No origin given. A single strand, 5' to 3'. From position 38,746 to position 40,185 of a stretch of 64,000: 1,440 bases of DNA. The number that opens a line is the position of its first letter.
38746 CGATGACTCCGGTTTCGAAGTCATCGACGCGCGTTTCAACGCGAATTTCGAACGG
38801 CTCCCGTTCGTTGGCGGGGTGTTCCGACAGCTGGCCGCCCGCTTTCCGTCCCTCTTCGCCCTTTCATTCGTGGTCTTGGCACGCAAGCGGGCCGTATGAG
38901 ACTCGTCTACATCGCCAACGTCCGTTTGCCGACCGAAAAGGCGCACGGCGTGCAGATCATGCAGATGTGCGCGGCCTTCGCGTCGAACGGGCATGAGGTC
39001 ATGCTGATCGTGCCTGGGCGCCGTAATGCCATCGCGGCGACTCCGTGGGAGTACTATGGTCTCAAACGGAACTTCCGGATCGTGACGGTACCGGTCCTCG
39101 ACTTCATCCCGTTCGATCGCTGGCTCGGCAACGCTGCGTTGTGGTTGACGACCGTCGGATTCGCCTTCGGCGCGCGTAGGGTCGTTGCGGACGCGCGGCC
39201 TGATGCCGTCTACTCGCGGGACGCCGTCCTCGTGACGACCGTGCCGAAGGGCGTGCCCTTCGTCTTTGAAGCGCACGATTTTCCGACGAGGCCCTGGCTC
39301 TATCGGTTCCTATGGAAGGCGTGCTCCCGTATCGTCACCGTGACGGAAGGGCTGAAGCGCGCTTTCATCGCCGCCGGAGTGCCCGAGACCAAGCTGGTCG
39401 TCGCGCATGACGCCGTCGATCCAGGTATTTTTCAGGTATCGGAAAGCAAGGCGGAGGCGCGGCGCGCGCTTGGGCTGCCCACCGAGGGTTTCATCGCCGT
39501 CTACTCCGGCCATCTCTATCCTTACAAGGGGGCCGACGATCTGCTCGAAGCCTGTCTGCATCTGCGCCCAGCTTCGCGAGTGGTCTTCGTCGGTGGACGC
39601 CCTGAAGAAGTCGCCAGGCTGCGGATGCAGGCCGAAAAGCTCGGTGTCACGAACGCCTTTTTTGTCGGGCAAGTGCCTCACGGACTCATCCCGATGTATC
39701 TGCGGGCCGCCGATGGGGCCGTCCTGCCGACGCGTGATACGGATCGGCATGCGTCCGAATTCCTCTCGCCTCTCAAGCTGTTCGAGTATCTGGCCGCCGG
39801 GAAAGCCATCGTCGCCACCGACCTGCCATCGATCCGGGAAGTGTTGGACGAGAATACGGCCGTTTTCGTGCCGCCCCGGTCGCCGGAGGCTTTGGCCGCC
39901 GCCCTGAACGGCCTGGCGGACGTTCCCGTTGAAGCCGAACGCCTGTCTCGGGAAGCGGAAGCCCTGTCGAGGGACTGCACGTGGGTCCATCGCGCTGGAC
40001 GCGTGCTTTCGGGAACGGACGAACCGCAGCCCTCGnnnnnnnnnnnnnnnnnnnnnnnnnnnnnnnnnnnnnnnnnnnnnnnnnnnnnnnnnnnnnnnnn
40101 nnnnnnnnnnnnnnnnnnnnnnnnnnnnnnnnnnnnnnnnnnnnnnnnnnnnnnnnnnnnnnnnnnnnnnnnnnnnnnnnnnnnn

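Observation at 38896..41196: Unusual single-polypeptide fusion of a cytoplasmic GT-B (GT4) and a polytopic GT-C glycosyltransferase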

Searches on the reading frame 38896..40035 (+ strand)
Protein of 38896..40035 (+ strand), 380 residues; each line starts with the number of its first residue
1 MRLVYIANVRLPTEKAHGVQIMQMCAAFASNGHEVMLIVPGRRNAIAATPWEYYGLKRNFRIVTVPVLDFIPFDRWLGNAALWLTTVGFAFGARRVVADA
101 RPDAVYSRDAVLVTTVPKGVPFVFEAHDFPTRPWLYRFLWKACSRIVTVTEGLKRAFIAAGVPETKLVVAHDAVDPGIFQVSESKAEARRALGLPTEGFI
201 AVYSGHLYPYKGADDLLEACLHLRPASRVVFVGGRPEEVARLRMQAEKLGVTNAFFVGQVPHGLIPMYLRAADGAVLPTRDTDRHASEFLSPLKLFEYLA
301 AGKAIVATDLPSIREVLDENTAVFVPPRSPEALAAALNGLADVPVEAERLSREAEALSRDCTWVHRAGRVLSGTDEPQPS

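Call 14: search_solved_structures(query=window:38896-40035:+, max_evalue=0.001)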
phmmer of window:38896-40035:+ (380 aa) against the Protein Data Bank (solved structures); distinct sequences matched with E-value up to 0.001: 6.
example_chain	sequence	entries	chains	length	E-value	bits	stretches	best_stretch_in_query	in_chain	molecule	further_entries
6kih_A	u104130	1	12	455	1.1e-08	37.6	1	185-353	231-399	Tll1590 protein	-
3c4q_A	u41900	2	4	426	7.2e-07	31.7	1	178-370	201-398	Predicted glycosyltransferases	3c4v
4n9w_A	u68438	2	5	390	7.4e-07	31.6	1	184-359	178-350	GDP-mannose-dependent alpha-(1-2)-phosphatidylinositol mannosyltransferase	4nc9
2gej_A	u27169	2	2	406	7.6e-07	31.6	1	184-359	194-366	PHOSPHATIDYLINOSITOL MANNOSYLTRANSFERASE (PimA)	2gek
3c48_A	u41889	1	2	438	7.7e-07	31.6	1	178-370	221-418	Predicted glycosyltransferases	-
4xso_B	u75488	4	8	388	3.6e-05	26.1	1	143-357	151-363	Alr3699 protein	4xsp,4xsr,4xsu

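Call 66: search_solved_structures(query=window:38896-40035:+, max_evalue=0.0001, show_alignments=4)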
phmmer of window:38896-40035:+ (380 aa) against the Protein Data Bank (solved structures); distinct sequences matched with E-value up to 0.0001: 6.
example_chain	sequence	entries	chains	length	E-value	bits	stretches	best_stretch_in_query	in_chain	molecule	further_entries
6kih_A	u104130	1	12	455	1.1e-08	37.6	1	185-353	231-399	Tll1590 protein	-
3c4q_A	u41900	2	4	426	7.2e-07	31.7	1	178-370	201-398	Predicted glycosyltransferases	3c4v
4n9w_A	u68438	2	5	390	7.4e-07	31.6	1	184-359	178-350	GDP-mannose-dependent alpha-(1-2)-phosphatidylinositol mannosyltransferase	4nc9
2gej_A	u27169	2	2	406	7.6e-07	31.6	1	184-359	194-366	PHOSPHATIDYLINOSITOL MANNOSYLTRANSFERASE (PimA)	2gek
3c48_A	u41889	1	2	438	7.7e-07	31.6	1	178-370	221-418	Predicted glycosyltransferases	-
4xso_B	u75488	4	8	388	3.6e-05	26.1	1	143-357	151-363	Alr3699 protein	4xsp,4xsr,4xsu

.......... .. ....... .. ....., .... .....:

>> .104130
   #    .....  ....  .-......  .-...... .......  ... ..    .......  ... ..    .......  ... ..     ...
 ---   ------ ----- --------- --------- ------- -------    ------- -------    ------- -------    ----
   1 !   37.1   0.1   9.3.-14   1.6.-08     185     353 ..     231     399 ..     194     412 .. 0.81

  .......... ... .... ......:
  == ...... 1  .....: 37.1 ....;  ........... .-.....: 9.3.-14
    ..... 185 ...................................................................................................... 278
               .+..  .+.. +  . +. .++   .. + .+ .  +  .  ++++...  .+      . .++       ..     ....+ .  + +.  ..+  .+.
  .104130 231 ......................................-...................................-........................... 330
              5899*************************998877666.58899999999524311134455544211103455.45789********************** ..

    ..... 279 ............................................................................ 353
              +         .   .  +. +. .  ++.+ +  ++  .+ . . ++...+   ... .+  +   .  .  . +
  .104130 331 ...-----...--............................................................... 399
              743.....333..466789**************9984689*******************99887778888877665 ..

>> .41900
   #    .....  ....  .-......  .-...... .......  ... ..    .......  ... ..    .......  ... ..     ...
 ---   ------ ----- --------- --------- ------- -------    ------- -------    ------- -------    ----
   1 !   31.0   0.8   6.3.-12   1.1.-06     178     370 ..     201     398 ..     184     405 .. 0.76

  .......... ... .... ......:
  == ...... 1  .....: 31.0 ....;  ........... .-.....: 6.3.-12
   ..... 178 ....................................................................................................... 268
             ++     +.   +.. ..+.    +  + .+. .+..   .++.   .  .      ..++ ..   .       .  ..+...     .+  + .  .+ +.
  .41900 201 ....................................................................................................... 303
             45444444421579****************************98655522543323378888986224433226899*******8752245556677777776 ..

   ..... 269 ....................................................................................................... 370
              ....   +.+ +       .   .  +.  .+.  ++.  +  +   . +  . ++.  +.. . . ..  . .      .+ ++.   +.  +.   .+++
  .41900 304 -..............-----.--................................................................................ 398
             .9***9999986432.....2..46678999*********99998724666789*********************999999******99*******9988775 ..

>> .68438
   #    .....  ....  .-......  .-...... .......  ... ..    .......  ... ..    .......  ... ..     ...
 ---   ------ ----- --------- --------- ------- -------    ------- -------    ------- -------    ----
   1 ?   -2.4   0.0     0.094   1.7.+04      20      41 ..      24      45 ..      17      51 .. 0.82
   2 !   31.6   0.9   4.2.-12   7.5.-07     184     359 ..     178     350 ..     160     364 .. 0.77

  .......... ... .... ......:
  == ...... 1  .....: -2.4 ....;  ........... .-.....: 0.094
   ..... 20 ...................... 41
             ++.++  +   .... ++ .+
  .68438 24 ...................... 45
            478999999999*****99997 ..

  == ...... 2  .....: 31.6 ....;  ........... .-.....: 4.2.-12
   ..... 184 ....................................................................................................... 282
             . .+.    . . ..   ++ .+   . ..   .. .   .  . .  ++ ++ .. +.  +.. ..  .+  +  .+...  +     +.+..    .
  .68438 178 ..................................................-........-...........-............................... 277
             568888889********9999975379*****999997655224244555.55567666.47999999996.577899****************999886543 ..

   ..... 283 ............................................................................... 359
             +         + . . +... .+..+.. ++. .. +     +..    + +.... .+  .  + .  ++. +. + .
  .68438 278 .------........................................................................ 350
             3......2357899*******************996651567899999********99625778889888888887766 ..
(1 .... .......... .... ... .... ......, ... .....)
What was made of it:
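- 39436..40008 (+): GT4 C-terminal (nucleotide-sugar-binding) lobe, residues 181-371. '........' aligns to the R...KG phosphate motif of MshA and PimA. '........' carries E297, the second Glu of the EX7E-like motif. Residue-level alignments to 3c4q, 2gej and 6kih (call 66).
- On GT4 (GT-B fold, retaining Leloir glycosyltransferases): K211-G212 aligns to the K-G of MshA, PimA and SPS (call 66).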
